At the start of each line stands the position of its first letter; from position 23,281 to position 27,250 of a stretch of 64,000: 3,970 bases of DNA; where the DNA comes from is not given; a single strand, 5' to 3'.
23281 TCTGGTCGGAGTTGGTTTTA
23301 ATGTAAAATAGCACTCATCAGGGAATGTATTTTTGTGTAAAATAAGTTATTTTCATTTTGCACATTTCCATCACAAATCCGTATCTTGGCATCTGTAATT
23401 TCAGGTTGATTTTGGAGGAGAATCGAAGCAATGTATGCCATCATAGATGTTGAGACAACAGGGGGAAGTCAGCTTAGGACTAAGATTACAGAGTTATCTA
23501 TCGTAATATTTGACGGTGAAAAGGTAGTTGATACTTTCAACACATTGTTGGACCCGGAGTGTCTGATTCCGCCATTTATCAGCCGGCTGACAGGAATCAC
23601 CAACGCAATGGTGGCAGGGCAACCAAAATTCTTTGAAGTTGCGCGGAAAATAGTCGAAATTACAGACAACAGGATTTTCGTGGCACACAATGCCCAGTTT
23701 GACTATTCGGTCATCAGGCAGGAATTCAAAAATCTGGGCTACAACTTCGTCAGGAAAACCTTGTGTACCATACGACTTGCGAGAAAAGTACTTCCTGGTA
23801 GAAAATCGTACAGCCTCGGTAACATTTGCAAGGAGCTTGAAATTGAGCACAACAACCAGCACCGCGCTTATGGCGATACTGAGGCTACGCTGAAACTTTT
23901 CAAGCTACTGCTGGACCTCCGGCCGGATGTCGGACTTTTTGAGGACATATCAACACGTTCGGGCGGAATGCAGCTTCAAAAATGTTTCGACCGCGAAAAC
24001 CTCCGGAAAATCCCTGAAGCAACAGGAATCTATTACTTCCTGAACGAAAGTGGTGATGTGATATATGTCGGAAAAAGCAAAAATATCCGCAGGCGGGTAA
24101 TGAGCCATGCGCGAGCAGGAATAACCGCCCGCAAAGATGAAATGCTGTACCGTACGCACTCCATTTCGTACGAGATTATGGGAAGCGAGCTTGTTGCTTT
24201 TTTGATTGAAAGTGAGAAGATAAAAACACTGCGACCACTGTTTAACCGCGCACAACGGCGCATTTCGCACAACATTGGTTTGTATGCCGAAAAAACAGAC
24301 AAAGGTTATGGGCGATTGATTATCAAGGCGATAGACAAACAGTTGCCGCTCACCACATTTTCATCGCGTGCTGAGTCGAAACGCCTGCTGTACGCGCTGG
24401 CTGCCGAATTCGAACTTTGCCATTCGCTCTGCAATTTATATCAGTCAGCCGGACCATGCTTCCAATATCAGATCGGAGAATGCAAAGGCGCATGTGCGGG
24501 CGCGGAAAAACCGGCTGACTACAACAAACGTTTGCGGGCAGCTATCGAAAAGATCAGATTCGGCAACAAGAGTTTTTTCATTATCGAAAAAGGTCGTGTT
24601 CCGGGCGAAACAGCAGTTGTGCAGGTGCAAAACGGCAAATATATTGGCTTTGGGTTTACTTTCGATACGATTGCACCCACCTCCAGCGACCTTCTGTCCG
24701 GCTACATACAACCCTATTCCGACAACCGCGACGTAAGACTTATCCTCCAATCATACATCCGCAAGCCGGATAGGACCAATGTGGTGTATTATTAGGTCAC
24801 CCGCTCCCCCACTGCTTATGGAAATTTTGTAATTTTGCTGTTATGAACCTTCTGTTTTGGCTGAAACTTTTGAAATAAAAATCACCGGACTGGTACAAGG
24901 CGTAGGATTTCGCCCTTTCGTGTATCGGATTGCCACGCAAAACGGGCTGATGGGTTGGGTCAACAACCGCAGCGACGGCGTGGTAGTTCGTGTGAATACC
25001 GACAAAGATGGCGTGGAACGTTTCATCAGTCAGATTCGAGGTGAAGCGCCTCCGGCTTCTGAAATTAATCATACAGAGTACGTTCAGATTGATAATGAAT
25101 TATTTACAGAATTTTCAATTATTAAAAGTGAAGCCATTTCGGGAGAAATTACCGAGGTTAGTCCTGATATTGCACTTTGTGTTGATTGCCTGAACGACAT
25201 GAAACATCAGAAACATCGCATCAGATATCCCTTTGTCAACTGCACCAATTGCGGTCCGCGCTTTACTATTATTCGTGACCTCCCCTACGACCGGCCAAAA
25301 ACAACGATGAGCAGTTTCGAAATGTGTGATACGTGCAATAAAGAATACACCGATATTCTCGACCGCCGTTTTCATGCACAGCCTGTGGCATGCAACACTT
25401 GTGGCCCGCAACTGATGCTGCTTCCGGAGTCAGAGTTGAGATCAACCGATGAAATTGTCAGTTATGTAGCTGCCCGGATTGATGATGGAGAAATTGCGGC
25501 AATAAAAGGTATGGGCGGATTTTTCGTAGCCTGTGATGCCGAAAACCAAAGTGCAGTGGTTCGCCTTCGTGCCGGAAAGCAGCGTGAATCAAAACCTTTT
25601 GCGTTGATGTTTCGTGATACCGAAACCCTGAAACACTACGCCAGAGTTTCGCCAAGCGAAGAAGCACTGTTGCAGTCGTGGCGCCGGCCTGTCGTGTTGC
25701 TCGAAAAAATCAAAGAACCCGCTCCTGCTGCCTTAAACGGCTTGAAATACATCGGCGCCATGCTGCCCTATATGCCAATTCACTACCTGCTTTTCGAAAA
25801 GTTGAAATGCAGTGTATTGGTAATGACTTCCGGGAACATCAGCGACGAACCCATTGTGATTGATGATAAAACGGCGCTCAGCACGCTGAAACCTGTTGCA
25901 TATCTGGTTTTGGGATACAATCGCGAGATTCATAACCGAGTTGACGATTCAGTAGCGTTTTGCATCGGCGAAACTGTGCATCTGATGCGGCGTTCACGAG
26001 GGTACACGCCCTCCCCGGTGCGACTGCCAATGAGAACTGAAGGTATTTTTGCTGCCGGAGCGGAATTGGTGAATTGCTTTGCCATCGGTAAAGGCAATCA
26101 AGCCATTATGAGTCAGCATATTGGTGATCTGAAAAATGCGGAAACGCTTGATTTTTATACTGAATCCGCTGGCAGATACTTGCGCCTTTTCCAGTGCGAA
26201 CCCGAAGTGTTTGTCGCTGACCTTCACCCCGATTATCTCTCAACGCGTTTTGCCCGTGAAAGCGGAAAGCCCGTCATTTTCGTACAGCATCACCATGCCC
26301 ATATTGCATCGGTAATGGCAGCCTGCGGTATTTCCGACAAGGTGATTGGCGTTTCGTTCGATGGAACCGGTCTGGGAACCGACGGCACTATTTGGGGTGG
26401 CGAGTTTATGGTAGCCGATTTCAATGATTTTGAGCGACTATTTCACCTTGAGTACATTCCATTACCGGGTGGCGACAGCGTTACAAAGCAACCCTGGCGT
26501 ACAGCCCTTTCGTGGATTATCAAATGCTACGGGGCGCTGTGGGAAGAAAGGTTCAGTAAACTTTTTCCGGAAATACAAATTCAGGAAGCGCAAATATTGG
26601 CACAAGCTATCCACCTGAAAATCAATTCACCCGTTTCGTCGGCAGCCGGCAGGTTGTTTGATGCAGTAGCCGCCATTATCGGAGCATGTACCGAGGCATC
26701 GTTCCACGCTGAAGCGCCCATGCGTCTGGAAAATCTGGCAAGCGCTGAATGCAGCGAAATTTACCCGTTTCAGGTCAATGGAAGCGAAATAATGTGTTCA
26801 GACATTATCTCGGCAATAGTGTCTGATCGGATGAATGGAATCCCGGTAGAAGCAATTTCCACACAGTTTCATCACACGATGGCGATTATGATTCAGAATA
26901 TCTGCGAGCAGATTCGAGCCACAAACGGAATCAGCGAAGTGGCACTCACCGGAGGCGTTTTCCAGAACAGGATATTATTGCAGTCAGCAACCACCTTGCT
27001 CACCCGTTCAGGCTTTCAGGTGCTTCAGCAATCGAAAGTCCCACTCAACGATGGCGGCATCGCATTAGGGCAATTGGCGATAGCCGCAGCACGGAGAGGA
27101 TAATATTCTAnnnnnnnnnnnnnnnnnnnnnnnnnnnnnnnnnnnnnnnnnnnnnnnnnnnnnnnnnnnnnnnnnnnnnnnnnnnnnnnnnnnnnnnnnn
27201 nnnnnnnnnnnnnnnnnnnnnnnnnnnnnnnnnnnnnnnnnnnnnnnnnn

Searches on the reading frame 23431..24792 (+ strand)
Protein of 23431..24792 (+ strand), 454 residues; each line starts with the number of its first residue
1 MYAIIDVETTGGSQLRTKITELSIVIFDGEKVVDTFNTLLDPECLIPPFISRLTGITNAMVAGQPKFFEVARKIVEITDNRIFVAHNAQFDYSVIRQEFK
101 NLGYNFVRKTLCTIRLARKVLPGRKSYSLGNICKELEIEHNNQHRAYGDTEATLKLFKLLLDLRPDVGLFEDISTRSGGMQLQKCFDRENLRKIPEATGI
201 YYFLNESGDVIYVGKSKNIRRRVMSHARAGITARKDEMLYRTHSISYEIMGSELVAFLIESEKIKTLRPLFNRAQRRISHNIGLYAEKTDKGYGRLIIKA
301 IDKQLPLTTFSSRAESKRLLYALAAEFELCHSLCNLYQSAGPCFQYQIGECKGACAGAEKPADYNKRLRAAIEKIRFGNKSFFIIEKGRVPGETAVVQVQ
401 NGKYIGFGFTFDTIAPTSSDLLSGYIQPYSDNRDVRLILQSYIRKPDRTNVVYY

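Call 18: search_protein_families(library=ncbifam, proteins=[window:23431-24792:+], max_evalue=0.00001)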
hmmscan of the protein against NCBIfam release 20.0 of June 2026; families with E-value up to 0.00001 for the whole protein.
window:23431-24792:+ (454 aa): 32 families (the best 25 are shown)
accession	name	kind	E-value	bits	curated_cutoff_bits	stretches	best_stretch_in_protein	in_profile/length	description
NF005906.0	PRK07883.1-4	equivalog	5.5e-76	256.1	495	1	2-362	8-384/563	DEDD exonuclease domain-containing protein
NF005905.0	PRK07883.1-3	equivalog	3e-59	201.1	508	1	2-376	26-407/581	DEDD exonuclease domain-containing protein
NF005907.0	PRK07883.1-5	equivalog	1.8e-58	198.4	454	1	2-374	30-413/584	DEDD exonuclease domain-containing protein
TIGR01407.1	dinG_rel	hypoth_equivalog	2.9e-46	158.1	547.7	1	2-160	2-161/889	putative DnaQ family exonuclease/DinG family helicase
NF005981.0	PRK08074.1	equivalog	5.6e-46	157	789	1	2-162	5-167/931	ATP-dependent DNA helicase DinG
NF005904.0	PRK07883.1-2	equivalog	2.2e-41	141.8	969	1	2-368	32-407/584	DEDD exonuclease domain-containing protein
NF001688.0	PRK00448.1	equivalog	1.7e-38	131.9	873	1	2-162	425-586/1445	PolC-type DNA polymerase III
NF005903.0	PRK07883.1-1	equivalog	5.4e-37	127.6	1038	1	2-367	42-422/642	DEDD exonuclease domain-containing protein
NF006316.0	PRK08517.1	equivalog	1.6e-35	122.8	247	1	2-161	72-230/270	3'-5' exonuclease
TIGR01405.1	polC_Gram_pos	equivalog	1.7e-35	122.1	1043.45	1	2-162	191-352/1211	DNA polymerase III subunit alpha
NF007833.0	PRK10545.1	equivalog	6.5e-33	114.1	367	1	188-377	25-215/289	excinuclease Cho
NF005569.0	PRK07246.1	equivalog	3.3e-30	105.1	794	1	2-160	9-166/820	bifunctional DnaQ family exonuclease/ATP-dependent helicase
NF004719.0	PRK06063.1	equivalog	9.2e-27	93.8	389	1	2-160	18-176/331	DEDDh family exonuclease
TIGR00573.1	dnaq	subfamily_domain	3.6e-26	92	71.5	1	2-162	9-175/217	exonuclease, DNA polymerase III, epsilon subunit family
NF005289.0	PRK06807.1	equivalog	5e-26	91.7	335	1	2-153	10-161/313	3'-5' exonuclease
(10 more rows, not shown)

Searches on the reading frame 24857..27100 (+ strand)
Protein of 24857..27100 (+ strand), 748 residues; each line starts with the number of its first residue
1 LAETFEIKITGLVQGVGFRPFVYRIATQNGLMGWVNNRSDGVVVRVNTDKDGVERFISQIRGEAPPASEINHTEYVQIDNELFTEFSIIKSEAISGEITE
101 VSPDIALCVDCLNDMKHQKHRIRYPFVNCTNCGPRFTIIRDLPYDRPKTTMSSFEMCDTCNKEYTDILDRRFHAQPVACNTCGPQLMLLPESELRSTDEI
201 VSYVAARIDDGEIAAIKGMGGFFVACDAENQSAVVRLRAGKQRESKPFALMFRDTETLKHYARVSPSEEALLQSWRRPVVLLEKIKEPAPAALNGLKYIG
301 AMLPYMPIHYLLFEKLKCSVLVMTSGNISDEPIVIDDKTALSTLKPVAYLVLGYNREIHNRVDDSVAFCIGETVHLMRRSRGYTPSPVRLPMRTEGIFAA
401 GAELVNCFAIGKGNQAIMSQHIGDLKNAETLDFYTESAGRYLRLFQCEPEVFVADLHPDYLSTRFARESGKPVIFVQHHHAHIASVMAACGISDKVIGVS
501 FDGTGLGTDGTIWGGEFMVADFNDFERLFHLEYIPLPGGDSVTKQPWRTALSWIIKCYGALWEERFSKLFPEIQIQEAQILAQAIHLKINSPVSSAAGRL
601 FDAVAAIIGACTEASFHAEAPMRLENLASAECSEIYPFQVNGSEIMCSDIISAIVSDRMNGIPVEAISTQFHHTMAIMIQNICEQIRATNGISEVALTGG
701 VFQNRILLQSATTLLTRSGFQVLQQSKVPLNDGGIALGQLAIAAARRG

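Call 18: search_protein_families(library=ncbifam, proteins=[window:24857-27100:+], max_evalue=0.00001)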
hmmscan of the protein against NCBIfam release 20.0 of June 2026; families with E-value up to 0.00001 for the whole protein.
window:24857-27100:+ (748 aa): 27 families (the best 25 are shown)
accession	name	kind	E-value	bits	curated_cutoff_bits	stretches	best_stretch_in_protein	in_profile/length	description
TIGR00143.1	hypF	equivalog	9.9e-231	767.9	466.1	1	7-743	1-740/741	carbamoyltransferase HypF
NF011009.0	PRK14435.1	equivalog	3.5e-12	46.3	119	1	4-88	3-87/90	acylphosphatase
NF011005.0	PRK14431.1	equivalog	8.2e-12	45.1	108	1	6-81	5-82/89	acylphosphatase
NF011017.0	PRK14445.1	equivalog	1e-11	45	97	1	5-89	6-91/92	acylphosphatase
TIGR00057.1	TIGR00057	equivalog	3.4e-11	42.7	123.2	1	196-346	6-158/202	L-threonylcarbamoyladenylate synthase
NF010995.0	PRK14420.1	equivalog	2.1e-10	41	110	1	5-65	4-65/91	acylphosphatase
NF010996.0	PRK14421.1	equivalog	3e-10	40.1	98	1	7-70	8-71/99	acylphosphatase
NF010999.0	PRK14425.1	equivalog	8e-10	38.8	106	1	4-69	7-73/94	acylphosphatase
NF011019.0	PRK14448.1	equivalog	1.2e-09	38.2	100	1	9-88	8-88/90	acylphosphatase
NF010998.0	PRK14424.1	equivalog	3.6e-09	36.7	100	1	3-74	11-82/98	acylphosphatase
NF011008.0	PRK14434.1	equivalog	4e-09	36.6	86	1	8-87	7-86/92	acylphosphatase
NF011021.0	PRK14450.1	equivalog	8.2e-09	35.3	109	1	9-77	8-77/91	acylphosphatase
NF011012.0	PRK14440.1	equivalog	1.9e-08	34.4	103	1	6-76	6-76/90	acylphosphatase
NF011007.0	PRK14433.1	equivalog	2.1e-08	34.3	100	1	8-72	7-71/88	acylphosphatase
NF011023.0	PRK14452.1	equivalog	2.3e-08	34.1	113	1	2-61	19-75/107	acylphosphatase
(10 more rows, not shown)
